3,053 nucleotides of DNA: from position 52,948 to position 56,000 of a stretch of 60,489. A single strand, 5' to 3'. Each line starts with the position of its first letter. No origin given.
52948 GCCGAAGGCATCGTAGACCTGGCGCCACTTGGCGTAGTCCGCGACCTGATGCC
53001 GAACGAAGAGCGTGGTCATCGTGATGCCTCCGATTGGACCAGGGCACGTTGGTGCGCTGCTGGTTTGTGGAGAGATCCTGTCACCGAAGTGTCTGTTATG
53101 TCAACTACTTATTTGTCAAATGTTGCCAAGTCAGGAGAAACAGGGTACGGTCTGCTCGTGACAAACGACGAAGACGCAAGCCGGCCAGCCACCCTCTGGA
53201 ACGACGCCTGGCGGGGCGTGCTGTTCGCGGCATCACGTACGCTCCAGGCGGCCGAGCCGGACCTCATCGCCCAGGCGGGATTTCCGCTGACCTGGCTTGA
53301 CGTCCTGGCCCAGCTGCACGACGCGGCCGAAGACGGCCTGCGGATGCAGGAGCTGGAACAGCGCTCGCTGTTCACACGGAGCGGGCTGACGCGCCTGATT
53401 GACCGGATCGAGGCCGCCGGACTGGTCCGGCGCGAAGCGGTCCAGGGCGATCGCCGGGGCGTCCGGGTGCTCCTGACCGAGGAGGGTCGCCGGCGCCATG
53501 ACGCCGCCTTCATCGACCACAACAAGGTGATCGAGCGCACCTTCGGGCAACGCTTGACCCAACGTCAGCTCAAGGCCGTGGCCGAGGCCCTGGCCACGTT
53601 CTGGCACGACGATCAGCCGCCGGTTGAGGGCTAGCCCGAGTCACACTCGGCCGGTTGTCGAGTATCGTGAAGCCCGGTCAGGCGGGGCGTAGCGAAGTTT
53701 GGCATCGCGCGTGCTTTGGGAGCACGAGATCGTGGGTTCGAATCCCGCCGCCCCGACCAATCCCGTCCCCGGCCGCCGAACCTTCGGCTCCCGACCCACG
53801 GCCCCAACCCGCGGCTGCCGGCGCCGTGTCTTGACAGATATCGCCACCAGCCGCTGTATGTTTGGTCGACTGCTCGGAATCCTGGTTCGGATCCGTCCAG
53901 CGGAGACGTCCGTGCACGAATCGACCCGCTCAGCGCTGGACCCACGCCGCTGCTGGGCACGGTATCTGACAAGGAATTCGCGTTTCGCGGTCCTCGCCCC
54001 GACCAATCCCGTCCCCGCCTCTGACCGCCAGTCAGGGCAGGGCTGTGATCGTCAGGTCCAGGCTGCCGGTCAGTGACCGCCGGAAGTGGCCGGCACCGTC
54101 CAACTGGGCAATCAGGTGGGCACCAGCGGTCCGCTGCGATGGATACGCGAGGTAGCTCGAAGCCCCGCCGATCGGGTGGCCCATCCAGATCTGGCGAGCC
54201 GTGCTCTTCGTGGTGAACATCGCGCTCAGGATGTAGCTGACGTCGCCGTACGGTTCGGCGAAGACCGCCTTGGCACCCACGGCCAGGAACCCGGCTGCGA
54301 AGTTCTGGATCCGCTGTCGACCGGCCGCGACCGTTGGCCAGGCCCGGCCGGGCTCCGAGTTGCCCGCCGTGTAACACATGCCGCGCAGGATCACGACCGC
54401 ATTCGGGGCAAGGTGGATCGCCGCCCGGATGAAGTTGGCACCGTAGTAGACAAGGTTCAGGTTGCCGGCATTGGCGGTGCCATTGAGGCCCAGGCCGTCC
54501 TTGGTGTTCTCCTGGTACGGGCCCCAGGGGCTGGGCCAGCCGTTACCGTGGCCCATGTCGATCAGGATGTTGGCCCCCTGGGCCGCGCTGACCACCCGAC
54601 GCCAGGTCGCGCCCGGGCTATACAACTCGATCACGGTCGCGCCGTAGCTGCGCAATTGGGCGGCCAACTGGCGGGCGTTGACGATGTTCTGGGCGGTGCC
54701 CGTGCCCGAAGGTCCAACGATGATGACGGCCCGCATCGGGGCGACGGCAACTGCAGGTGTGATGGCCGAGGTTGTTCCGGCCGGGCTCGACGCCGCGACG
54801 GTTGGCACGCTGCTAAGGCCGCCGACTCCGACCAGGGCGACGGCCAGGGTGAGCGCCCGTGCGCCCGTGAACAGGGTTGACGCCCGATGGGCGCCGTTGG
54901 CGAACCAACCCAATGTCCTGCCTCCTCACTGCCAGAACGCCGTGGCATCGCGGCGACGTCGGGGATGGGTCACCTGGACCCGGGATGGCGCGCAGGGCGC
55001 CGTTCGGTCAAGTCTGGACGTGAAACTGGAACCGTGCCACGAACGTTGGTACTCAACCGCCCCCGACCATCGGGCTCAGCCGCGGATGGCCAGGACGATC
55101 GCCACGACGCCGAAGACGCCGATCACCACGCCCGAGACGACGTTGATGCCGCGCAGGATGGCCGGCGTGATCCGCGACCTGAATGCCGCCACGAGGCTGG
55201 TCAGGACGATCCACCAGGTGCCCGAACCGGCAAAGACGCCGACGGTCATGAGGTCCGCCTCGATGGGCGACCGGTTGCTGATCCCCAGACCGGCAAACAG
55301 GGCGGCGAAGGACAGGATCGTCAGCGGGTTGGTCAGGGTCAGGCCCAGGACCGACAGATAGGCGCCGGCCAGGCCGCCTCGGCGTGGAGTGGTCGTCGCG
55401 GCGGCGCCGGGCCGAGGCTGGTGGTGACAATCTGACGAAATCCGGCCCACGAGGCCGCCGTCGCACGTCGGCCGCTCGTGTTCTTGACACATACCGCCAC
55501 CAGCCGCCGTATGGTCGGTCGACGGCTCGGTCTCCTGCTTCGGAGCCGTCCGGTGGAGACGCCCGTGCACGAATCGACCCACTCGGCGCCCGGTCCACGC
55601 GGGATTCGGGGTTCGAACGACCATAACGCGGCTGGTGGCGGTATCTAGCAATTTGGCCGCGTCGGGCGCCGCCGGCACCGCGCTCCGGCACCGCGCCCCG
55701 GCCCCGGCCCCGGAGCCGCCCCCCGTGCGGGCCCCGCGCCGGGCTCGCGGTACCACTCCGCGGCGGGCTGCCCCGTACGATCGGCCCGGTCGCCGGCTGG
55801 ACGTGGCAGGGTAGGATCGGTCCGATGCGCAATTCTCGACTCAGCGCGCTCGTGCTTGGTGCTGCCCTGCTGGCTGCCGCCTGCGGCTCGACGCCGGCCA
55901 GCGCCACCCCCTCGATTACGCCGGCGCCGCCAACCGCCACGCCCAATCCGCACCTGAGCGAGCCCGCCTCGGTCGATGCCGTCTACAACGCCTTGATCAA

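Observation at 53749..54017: Exact 23-bp duplication of the tRNA-Pro 3' end only 246 bp downstream: attL/attR-like scar around a 223-bp insert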

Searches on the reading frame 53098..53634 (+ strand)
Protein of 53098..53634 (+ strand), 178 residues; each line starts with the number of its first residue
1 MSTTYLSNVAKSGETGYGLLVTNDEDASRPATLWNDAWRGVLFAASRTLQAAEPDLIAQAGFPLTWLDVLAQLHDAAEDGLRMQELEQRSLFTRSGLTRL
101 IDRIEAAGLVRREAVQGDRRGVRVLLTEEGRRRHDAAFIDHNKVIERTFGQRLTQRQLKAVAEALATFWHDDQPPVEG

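Call 55: find_homologous_proteins(query=window:53098-53634:+, max_evalue=1e-40)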
Query window:53098-53634:+ (178 aa): 453 proteins with E <= 1e-40 among 1586 candidates; the best 120 are listed.
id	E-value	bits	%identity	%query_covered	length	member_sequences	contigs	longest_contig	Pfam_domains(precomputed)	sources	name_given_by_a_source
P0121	2.5e-91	322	93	90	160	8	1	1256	PF01047.29,PF12802.14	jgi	jgi:DNA-binding MarR family transcriptional regulator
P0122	1.3e-83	297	88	89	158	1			PF01047.29,PF12802.14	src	-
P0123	5.9e-83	295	86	89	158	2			PF01047.29,PF12802.14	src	-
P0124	2.7e-82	292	76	100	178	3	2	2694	PF01047.29,PF12802.14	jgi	jgi:DNA-binding MarR family transcriptional regulator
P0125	3.6e-82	292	85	88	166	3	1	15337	PF01047.29,PF12802.14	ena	-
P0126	7.6e-82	291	81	92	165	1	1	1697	PF01047.29,PF12802.14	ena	-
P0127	1.4e-81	290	83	91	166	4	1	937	PF01047.29,PF12802.14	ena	-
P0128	1.6e-81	290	84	89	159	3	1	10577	PF01047.29,PF12802.14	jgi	jgi:DNA-binding MarR family transcriptional regulator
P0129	4.2e-81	289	85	88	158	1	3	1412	PF01047.29,PF12802.14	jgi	jgi:DNA-binding MarR family transcriptional regulator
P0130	6.6e-81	288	80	92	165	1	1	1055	PF01047.29,PF12802.14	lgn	-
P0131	8.9e-81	288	80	94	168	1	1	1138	PF01047.29,PF12802.14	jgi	jgi:DNA-binding MarR family transcriptional regulator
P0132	2.1e-80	286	80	92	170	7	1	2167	PF01047.29,PF12802.14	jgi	jgi:DNA-binding MarR family transcriptional regulator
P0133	2.7e-80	286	79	94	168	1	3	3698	PF01047.29,PF12802.14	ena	-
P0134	4.5e-80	285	83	89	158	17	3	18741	PF01047.29,PF12802.14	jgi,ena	-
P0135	6.3e-80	285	84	89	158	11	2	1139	PF01047.29,PF12802.14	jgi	jgi:DNA-binding MarR family transcriptional regulator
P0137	2.3e-79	283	84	86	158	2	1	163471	PF01047.29,PF12802.14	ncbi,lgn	-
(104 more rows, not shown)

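Call 56: find_encoding_contigs(protein=P0121, flank=6000, max_places=6)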
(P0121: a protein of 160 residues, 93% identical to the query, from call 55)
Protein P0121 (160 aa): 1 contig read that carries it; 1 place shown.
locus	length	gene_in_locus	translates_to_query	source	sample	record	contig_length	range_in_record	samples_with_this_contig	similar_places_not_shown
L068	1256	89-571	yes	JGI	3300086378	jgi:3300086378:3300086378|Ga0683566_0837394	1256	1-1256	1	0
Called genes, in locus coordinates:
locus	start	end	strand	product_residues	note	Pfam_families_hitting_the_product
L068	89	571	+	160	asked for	PF01047:MarR (weak), PF12802:MarR_2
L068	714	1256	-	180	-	?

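Call 57: find_encoding_contigs(protein=P0125, flank=8000, max_places=3)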
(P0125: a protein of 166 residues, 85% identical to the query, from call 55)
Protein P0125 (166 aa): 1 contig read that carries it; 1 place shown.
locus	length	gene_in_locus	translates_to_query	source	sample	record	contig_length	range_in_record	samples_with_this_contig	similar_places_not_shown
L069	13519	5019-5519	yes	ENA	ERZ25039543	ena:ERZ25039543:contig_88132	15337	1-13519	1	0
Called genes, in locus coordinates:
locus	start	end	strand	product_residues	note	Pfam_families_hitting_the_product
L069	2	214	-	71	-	?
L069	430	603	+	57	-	PF14026:SCO4226-like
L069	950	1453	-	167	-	PF13424:TPR_12, PF13176:TPR_7 (faint), PF13374:TPR_10 (weak)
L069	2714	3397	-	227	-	-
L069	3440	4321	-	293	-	PF00561:Abhydrolase_1, PF12146:Hydrolase_4, PF12697:Abhydrolase_6, PF03096:Ndr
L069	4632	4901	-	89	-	-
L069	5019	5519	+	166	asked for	PF01047:MarR, PF12802:MarR_2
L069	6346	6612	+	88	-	PF04989:RMNT_CmcI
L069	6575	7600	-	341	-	-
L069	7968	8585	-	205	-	PF01810:LysE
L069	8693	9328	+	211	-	-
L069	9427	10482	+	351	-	PF02574:S-methyl_trans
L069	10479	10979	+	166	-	PF13404:HTH_AsnC-type, PF13412:HTH_24, PF22451:NirdL-like_HTH (weak), PF01037:AsnC_trans_reg, PF22482:AsnC_trans_reg_3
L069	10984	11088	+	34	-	-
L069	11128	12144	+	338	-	PF01053:Cys_Met_Meta_PP, PF06838:Met_gamma_lyase (faint), PF00155:Aminotran_1_2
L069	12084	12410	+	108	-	PF01053:Cys_Met_Meta_PP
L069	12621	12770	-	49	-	-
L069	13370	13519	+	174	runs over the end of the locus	PF05140:ResB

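Call 58: find_encoding_contigs(protein=P0128, flank=8000, max_places=3)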
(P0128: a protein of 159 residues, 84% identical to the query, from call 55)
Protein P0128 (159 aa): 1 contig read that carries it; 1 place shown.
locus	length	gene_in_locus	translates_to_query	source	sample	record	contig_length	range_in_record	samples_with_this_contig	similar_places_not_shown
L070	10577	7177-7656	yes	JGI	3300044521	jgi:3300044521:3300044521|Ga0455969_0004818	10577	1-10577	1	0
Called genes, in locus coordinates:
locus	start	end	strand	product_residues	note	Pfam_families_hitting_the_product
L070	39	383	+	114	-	-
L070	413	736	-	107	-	-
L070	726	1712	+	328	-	-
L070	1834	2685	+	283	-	PF13472:Lipase_GDSL_2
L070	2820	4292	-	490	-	PF02366:PMT, PF13231:PMT_2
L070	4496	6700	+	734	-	PF13231:PMT_2 (weak)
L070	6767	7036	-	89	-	-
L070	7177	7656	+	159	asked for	PF01047:MarR (weak), PF12802:MarR_2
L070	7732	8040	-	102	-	-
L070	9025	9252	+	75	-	-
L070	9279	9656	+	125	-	-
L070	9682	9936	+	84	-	-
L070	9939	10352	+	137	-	PF01850:PIN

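Call 83: find_encoding_contigs(protein=P0134, flank=6000, max_places=4)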
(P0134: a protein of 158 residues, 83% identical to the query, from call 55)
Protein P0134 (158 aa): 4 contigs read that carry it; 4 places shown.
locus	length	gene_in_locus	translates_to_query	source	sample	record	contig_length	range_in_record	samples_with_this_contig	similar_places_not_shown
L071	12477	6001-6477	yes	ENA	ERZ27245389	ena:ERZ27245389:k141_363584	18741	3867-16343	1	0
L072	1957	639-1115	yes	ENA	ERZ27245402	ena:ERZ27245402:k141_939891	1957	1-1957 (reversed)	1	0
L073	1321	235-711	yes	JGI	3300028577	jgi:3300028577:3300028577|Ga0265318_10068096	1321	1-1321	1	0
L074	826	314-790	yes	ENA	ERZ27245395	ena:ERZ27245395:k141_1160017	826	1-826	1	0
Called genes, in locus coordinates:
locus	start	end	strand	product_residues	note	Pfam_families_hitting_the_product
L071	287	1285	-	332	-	PF00795:CN_hydrolase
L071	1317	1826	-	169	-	PF02566:OsmC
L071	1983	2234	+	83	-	PF14026:SCO4226-like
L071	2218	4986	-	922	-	PF00211:Guanylate_cyc (weak), PF13401:AAA_22, PF25872:HTH_77, PF13176:TPR_7 (faint), PF00515:TPR_1 (faint), PF13424:TPR_12, PF13374:TPR_10 (weak), PF13424:TPR_12, +1 more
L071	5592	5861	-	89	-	-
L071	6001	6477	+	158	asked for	PF12802:MarR_2, PF01047:MarR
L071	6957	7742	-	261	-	-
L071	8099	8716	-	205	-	PF01810:LysE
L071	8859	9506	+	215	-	-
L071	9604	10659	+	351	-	PF02574:S-methyl_trans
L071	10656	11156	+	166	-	PF13404:HTH_AsnC-type, PF13412:HTH_24, PF22451:NirdL-like_HTH (weak), PF01037:AsnC_trans_reg, PF22482:AsnC_trans_reg_3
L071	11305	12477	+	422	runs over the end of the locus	PF01053:Cys_Met_Meta_PP, PF00155:Aminotran_1_2 (weak), PF06838:Met_gamma_lyase (faint)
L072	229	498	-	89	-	-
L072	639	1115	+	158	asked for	PF12802:MarR_2, PF01047:MarR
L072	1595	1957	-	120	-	?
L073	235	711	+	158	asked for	PF12802:MarR_2, PF01047:MarR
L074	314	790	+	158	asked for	PF12802:MarR_2, PF01047:MarR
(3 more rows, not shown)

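Call 84: find_encoding_contigs(protein=P0137, flank=10000, max_places=2)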
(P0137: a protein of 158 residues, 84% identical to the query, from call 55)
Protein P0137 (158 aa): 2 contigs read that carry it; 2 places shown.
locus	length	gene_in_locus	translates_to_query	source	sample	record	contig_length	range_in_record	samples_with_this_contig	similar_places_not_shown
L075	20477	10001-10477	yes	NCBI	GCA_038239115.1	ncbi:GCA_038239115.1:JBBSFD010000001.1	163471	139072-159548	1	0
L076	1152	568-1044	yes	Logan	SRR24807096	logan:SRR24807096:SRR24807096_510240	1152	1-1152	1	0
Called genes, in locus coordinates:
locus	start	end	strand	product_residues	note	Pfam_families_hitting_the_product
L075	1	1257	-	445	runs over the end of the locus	PF03816:LytR_cpsA_psr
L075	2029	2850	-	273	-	PF09818:ABC_ATPase (faint), PF02463:SMC_N, PF00005:ABC_tran, PF13304:AAA_21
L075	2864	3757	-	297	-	PF00528:BPD_transp_1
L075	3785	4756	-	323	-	PF00497:SBP_bac_3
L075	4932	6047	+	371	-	PF00534:Glycos_transf_1, PF13692:Glyco_trans_1_4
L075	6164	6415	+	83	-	PF14026:SCO4226-like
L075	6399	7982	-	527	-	PF25872:HTH_77, PF17874:TPR_MalT (faint), PF00515:TPR_1 (faint), PF07719:TPR_2 (faint), PF13176:TPR_7 (faint), PF13424:TPR_12, PF13181:TPR_8 (faint), PF13374:TPR_10 (weak)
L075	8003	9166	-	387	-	PF00211:Guanylate_cyc, PF13191:AAA_16 (weak), PF00931:NB-ARC, PF13401:AAA_22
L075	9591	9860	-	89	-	-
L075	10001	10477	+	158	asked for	PF12802:MarR_2, PF01047:MarR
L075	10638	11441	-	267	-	PF02557:VanY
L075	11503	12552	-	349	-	PF01757:Acyl_transf_3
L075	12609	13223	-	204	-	PF01810:LysE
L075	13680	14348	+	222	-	-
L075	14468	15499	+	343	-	PF02574:S-methyl_trans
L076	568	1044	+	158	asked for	PF12802:MarR_2, PF01047:MarR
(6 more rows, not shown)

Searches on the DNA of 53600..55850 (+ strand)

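Call 11: search_rna_families(source=window, start=53600, end=55850, threshold=evalue, max_evalue=10)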
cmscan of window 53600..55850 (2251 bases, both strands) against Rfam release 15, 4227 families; matches with E-value up to 10: 3.
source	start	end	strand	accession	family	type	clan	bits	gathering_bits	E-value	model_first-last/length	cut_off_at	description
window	53683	53756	+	RF00005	tRNA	Gene; tRNA;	CL00001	64.6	29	3.4e-13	1-71/71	no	tRNA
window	55528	55548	+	RF00037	IRE_I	Cis-reg;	-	16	34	6.5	1-36/36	no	Iron response element I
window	54485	54566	-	RF01782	ASpks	Gene; antisense;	-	16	52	9.7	1-75/75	no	ASpks TB sRNA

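Call 64: build_rna_model(alignment_id=A3)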
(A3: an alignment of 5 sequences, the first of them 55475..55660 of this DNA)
Model R1 built from alignment A3 (5 sequences, 214 columns); structure: RNAalifold consensus.
model positions 187; base pairs 47; branch points 1; effective number of sequences 2.32; information 0.59 bits per position. Calibrated on 0.2 Mb of random sequence (short: E-values are rough).
structure used (alignment columns):
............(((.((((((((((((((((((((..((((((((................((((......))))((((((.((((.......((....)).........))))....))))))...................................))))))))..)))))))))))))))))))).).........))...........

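Call 65: search_with_rna_model(model_id=R1, sources=[window, L001, L002, L003, L004, L005, L011, L068, L069, L070], max_evalue=1)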
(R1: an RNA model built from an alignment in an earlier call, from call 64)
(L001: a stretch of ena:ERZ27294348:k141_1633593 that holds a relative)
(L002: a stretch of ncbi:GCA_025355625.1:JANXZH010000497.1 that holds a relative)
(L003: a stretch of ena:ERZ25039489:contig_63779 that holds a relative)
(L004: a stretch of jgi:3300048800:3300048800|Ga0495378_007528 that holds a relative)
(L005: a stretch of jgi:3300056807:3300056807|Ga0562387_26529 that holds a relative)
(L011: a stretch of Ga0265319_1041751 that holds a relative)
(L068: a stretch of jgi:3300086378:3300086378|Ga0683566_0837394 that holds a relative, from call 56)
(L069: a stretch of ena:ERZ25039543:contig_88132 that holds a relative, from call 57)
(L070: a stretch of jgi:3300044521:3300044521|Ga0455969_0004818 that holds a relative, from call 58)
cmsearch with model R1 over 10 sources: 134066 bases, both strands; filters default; matches with E-value up to 1: 30.
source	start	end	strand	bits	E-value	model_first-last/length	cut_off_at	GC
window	55474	55660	+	184.9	6e-44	1-187/187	no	0.66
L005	995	1180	-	171.4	1.3e-40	1-187/187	no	0.68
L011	1090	1276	+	158.7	1.7e-37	1-187/187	no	0.67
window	53821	53981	+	134.7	1.4e-31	1-187/187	no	0.62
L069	5562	5758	+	128.2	5.5e-30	1-187/187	no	0.68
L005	993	1179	+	89.7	1.8e-20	1-187/187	no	0.68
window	55478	55661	-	73.9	1.4e-16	1-187/187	no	0.66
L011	1092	1277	-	70.3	1.1e-15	1-187/187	no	0.67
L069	5563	5762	-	50.6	7.5e-11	1-187/187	no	0.68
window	53823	53982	-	34.1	8.7e-07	1-187/187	no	0.62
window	42337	42523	-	18.2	0.0074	1-187/187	no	0.65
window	56007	56123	+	15.2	0.041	1-187/187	no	0.69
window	3633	3756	-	15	0.044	1-187/187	no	0.73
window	14545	14645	+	14.2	0.069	1-187/187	no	0.72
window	21253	21399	-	13.7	0.095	1-187/187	no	0.68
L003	11482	11580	+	12.7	0.17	41-148/187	no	0.73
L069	13029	13134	+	12.6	0.17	1-187/187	no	0.73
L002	767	924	+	12.5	0.19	1-187/187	no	0.69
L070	1224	1393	-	12.3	0.21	1-187/187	no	0.67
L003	288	377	-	12.1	0.23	1-187/187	no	0.69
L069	2016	2074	+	11.9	0.26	1-187/187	no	0.73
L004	447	510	-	11.9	0.26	1-187/187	no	0.72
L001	2729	2905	-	10.1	0.7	1-187/187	no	0.68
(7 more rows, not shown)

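Call 69: search_dna_similar(query=window:53760-53994:+, collection=phages, mode=distant, max_evalue=0.01, max_rows=10)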
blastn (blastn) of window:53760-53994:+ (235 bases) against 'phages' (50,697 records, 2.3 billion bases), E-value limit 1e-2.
No match.

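Call 70: search_dna_similar(query=window:53760-53994:+, collection=plasmids, mode=distant, max_evalue=0.01, max_rows=10)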
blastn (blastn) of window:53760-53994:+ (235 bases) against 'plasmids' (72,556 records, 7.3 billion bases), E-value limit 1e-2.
No match.

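Call 87: search_with_rna_model(model_id=R1, sources=[L071, L072, L073, L074, L075, L076], max_evalue=1)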
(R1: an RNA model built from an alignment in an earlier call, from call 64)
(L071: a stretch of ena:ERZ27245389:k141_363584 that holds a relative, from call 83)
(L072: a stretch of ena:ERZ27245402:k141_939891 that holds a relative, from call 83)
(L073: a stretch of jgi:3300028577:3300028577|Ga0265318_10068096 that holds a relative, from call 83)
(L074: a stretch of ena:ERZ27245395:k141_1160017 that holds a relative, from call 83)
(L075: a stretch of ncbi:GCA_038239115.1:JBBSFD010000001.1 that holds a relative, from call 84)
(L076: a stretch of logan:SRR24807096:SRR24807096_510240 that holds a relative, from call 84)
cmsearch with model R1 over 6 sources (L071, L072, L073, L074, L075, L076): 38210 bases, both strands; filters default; matches with E-value up to 1: 30.
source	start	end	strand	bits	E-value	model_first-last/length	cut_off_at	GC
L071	5297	5492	+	56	1e-12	1-187/187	no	0.71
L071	5298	5494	-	45.9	3.1e-10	1-187/187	no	0.72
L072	1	129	+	25.8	2.8e-05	68-187/187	5'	0.72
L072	1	131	-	18.6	0.0017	1-129/187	3'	0.73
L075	1745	1942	+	15.9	0.0074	1-187/187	no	0.64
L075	4950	5122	+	14.5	0.017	1-187/187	no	0.69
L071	1233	1370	-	13.9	0.024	1-187/187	no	0.7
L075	5796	5908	-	12.4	0.055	39-150/187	no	0.73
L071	3610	3711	+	11.6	0.089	1-187/187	no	0.73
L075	1626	1710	-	11.5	0.094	1-187/187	no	0.69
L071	3610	3711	-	10.6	0.16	1-187/187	no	0.73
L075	11765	11821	-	10.4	0.17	1-187/187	no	0.72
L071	3250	3298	-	10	0.22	1-187/187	no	0.73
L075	13486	13564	+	9.5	0.28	1-187/187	no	0.68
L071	6587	6647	-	9.5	0.29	1-187/187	no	0.72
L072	1225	1285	-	9.5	0.29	1-187/187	no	0.72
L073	821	881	-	9.5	0.29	1-187/187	no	0.72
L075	10951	11016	-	9.5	0.29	1-187/187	no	0.68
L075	8415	8508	-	9.1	0.36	39-150/187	no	0.74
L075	7659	7752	-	9.1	0.36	41-148/187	no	0.71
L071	6311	6369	-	8.7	0.46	1-187/187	no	0.71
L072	949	1007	-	8.7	0.46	1-187/187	no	0.71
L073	545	603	-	8.7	0.46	1-187/187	no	0.71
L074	624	682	-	8.7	0.46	1-187/187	no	0.71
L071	3480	3569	-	8.6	0.48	43-146/187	no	0.72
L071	11751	11855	+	8.4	0.54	1-187/187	no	0.72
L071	5524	5571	-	8.3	0.58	1-187/187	no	0.65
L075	13158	13215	+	8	0.66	59-123/187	no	0.72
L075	13279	13314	+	7.9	0.72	1-187/187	no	0.83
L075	13378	13461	+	7.5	0.91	1-187/187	no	0.57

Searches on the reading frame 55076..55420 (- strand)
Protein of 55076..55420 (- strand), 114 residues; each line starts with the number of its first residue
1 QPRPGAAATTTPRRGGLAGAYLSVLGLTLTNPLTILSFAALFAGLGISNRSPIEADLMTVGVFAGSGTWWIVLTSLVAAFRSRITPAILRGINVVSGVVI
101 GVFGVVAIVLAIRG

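Call 51: search_protein_families(library=pfam, proteins=[window:55076-55420:-], max_evalue=0.00001)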
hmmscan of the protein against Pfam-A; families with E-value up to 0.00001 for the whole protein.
window:55076-55420:- (114 aa): 1 family
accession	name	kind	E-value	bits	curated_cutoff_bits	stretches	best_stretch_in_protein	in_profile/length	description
PF01810.24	LysE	-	4.8e-08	33.1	25.6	1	20-108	99-190/193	LysE type translocator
